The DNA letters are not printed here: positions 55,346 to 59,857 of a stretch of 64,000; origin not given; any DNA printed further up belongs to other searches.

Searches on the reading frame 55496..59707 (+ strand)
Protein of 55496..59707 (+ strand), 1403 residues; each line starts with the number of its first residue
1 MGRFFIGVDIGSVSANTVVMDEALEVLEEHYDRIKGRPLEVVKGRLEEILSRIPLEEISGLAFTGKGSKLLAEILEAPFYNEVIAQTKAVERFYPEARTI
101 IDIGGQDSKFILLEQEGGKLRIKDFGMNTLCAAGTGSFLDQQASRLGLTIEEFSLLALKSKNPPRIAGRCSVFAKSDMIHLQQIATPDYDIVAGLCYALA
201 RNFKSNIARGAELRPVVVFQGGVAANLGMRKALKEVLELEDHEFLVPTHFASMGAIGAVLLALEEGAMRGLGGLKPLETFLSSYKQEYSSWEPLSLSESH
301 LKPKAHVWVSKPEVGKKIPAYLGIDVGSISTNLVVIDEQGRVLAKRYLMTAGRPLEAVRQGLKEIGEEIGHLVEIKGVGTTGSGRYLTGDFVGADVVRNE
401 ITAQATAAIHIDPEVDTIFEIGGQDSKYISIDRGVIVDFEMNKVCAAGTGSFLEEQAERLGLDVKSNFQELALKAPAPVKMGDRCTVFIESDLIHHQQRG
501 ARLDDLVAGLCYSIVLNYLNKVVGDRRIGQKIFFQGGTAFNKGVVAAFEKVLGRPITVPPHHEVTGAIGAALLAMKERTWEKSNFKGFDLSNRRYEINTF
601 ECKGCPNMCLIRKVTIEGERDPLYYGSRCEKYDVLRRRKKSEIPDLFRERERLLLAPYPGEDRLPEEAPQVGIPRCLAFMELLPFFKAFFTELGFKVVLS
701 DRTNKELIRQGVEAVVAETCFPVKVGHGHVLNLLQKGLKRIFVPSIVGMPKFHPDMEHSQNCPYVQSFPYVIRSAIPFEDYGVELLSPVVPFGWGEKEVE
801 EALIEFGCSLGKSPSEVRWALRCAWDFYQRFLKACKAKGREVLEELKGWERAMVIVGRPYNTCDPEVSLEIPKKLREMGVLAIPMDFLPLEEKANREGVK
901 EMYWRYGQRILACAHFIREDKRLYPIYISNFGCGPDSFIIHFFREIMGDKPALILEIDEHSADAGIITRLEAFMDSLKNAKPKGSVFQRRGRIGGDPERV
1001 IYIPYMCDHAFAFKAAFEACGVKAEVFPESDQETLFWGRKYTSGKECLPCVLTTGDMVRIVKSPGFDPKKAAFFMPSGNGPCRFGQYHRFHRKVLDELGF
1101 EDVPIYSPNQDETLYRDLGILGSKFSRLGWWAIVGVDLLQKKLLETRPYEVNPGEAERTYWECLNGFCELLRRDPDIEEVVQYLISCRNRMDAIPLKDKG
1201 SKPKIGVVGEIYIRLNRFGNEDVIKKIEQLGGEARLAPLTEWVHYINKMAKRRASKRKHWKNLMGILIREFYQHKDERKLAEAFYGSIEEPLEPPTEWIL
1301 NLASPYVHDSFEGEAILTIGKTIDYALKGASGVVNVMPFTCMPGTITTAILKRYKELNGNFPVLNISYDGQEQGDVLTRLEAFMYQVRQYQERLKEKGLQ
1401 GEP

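Call 75: search_protein_families(library=pfam, proteins=[window:55496-59707:+], max_evalue=1e-8)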
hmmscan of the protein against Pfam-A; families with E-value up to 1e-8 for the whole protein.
window:55496-59707:+ (1403 aa): 2 families
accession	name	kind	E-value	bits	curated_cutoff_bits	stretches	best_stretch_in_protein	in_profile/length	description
PF01869.26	BcrAD_BadFG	-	3.1e-87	293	31.5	2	322-574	1-271/271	BadF/BadG/BcrA/BcrD ATPase family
PF09989.15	DUF2229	-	1.8e-70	237.4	29.4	1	671-887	2-217/218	CoA enzyme activase uncharacterised domain (DUF2229)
